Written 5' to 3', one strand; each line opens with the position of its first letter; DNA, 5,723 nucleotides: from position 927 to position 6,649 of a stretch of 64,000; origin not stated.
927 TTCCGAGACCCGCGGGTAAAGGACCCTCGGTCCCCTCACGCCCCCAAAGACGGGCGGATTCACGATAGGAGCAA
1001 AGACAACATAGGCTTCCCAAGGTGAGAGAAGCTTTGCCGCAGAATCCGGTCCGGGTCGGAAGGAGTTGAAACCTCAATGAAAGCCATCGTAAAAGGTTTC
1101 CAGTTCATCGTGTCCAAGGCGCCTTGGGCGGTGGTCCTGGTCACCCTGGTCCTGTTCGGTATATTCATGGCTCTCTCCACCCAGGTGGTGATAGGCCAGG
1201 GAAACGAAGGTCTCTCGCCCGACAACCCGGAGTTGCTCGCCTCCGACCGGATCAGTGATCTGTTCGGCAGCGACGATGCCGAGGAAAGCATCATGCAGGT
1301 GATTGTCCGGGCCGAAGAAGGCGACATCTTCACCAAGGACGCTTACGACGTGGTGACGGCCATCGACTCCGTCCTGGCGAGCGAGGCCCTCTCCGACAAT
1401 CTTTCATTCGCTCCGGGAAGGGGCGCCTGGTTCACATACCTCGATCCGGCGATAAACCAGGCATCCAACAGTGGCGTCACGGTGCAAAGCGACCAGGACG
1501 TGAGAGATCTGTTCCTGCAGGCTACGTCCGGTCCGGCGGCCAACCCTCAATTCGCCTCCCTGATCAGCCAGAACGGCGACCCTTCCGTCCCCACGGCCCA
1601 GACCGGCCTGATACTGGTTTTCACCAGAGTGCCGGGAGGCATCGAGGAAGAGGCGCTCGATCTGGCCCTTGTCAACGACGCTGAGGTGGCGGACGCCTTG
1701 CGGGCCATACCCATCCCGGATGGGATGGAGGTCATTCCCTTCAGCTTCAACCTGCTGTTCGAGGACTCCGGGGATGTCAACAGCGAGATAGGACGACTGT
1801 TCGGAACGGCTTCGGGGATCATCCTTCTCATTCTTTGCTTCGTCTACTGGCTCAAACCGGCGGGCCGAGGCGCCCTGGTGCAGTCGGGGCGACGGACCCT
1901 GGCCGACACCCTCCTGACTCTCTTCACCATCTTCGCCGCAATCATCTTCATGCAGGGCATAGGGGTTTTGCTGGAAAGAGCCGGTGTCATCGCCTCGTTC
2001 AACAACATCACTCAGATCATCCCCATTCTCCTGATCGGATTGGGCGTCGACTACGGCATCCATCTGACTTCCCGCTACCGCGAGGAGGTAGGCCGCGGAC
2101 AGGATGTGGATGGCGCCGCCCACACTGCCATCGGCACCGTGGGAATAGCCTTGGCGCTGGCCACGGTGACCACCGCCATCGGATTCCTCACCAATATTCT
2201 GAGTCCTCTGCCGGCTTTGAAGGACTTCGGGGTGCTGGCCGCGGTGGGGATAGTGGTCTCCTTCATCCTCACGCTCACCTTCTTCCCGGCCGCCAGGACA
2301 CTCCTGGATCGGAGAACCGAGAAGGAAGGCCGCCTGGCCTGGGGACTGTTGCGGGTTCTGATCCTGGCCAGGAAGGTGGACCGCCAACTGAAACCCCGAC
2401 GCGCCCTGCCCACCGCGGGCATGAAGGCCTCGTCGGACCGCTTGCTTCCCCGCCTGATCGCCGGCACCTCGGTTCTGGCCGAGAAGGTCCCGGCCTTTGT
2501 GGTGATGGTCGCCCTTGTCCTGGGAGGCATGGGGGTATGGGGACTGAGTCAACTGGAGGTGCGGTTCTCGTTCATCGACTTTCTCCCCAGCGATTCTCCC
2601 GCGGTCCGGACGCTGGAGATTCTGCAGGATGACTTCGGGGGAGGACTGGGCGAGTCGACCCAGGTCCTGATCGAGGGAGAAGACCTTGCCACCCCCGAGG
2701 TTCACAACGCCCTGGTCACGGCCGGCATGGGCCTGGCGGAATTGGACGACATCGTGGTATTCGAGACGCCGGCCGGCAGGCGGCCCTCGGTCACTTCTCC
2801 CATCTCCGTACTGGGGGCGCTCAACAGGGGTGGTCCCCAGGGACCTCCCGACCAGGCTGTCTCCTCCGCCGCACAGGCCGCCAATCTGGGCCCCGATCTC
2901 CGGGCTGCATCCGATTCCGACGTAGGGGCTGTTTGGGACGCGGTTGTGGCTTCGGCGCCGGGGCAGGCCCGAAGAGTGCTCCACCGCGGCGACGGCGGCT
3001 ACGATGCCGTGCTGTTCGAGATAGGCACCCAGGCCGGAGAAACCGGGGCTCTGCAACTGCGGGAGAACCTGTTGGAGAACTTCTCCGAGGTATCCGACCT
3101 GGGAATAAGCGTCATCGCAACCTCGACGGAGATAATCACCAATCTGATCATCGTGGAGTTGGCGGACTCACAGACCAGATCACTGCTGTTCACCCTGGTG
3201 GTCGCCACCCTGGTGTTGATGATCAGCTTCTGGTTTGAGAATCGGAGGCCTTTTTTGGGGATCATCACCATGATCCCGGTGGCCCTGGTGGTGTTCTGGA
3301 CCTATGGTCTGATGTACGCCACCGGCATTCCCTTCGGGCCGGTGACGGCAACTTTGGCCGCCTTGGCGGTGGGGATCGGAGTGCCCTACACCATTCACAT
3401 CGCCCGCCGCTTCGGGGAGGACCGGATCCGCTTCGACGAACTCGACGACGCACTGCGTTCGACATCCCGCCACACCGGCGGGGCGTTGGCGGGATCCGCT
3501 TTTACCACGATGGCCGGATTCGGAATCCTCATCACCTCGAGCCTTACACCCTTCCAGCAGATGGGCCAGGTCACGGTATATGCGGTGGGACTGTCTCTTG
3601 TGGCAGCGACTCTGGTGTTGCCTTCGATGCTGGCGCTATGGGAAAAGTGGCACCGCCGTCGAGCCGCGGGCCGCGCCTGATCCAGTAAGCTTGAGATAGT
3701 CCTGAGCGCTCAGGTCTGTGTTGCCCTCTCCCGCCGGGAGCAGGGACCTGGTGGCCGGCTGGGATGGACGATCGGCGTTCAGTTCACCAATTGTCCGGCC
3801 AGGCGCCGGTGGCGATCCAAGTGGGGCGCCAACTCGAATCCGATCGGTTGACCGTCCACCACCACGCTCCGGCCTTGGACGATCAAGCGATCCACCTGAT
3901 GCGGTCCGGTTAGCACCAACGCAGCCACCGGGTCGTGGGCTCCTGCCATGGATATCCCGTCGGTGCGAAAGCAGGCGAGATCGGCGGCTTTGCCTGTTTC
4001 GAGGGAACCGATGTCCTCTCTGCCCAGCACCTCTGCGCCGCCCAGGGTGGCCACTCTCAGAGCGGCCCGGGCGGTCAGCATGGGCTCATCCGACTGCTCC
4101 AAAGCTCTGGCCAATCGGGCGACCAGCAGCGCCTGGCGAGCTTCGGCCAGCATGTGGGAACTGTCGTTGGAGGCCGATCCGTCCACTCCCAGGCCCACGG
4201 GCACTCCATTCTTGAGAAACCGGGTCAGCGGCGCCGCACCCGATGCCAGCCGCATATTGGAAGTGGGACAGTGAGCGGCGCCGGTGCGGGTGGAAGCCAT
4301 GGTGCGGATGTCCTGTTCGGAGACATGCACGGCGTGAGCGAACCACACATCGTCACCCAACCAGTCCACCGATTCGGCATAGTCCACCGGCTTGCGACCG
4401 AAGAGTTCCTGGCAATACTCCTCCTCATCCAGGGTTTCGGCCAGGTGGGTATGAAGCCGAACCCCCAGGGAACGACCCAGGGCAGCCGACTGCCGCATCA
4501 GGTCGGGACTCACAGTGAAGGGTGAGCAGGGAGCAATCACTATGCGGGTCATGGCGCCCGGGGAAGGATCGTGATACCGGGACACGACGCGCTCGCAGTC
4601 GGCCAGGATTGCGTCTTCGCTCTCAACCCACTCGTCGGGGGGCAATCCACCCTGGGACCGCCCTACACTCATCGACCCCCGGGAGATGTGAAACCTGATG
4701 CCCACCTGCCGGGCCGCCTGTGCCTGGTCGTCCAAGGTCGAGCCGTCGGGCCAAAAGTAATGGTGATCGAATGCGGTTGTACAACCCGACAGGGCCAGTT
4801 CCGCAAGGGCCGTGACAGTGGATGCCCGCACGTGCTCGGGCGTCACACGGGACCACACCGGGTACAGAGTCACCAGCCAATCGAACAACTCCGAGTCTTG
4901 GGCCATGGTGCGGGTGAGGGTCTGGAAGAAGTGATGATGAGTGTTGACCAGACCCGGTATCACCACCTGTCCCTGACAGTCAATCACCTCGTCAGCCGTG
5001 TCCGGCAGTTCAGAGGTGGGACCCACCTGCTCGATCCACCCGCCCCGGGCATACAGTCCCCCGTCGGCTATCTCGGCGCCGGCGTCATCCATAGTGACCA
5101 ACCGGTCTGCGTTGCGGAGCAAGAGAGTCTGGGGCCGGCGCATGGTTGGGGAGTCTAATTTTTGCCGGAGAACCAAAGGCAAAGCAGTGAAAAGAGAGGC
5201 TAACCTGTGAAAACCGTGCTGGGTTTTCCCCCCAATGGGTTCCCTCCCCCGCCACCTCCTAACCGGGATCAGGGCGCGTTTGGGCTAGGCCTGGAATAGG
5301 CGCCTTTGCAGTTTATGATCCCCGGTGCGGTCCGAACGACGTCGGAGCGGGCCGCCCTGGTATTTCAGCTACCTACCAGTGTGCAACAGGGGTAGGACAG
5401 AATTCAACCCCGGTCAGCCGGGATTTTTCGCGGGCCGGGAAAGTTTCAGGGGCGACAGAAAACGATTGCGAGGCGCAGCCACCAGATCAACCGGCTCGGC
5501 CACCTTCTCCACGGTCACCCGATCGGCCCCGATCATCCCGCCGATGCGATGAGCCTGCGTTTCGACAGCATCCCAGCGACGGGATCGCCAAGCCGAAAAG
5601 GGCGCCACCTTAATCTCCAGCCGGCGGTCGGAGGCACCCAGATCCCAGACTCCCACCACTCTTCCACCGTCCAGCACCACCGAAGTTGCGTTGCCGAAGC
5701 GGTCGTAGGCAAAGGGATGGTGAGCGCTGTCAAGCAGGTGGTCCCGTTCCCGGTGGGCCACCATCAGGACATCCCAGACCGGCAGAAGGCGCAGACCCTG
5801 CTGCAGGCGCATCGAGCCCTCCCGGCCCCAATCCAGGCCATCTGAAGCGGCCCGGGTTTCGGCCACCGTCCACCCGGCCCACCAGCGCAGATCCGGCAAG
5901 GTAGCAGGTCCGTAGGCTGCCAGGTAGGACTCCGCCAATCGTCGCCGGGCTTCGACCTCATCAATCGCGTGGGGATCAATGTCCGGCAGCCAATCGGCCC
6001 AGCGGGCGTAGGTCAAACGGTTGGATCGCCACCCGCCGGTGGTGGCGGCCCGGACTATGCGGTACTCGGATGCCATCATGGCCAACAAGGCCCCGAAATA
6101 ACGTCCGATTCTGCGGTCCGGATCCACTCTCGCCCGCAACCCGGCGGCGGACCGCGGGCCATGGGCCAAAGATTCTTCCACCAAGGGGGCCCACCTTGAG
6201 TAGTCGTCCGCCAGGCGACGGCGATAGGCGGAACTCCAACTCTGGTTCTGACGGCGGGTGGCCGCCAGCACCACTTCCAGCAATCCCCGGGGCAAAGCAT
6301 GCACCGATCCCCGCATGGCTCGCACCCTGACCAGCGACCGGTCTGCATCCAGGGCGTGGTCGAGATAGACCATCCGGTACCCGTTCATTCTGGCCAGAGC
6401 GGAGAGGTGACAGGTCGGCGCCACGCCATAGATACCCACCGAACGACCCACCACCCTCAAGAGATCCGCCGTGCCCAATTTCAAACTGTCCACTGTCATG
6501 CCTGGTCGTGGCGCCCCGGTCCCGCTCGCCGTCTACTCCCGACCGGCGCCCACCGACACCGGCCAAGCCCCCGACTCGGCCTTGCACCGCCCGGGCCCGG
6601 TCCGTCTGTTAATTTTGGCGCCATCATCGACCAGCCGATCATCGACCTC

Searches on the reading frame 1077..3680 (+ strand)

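Call 91: search_protein_families(library=pfam, proteins=[window:1077-3680:+], max_evalue=0.00001)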
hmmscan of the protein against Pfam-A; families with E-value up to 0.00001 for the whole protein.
window:1077-3680:+ (867 aa): 3 families
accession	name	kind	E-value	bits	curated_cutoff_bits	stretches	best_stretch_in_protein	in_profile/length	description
PF03176.21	MMPL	-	1.5e-29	103.5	20.5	2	273-413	165-305/333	MMPL family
PF12349.14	Sterol-sensing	-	2.2e-15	57.3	22.3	1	279-417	10-143/153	Sterol-sensing domain of SREBP cleavage-activation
PF02460.24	Patched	-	9.8e-13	48.6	23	1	278-406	31-153/156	Patched SSD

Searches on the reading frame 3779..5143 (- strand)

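Call 89: search_protein_families(library=pfam, proteins=[window:3779-5143:-], max_evalue=0.00001)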
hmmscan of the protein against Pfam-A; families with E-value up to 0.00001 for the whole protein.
window:3779-5143:- (454 aa): 2 families
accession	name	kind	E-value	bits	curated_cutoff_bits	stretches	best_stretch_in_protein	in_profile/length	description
PF01979.26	Amidohydro_1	-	2.7e-62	211.4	25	1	60-427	1-345/345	Amidohydrolase family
PF07969.17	Amidohydro_3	-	7.1e-16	59.2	29.7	1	101-428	153-472/472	Amidohydrolase family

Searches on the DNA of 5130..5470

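Call 70: search_rna_families(source=window, start=5130, end=5470, threshold=evalue, max_evalue=10)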
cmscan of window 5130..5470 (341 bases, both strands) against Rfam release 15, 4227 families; matches with E-value up to 10: 0.
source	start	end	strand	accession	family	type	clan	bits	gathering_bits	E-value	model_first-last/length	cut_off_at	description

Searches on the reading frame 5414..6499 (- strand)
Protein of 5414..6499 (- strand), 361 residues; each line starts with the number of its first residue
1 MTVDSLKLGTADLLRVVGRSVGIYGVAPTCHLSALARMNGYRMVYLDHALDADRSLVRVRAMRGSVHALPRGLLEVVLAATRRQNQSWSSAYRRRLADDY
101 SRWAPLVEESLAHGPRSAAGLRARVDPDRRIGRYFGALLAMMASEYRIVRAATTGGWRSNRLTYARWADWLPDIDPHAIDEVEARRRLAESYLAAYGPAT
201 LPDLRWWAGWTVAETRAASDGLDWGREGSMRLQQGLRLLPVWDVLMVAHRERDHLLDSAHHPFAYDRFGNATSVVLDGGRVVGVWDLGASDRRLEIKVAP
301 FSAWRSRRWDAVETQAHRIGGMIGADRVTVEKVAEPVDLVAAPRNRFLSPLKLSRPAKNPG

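Call 89: search_protein_families(library=pfam, proteins=[window:5414-6499:-], max_evalue=0.00001)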
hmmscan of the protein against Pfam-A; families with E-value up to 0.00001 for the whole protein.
window:5414-6499:- (361 aa): 1 family
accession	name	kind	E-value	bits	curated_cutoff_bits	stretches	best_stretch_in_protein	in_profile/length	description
PF06224.18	AlkZ-like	-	1.8e-39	136.7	25.9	1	27-320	12-327/329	DNA glycosylase AlkZ-like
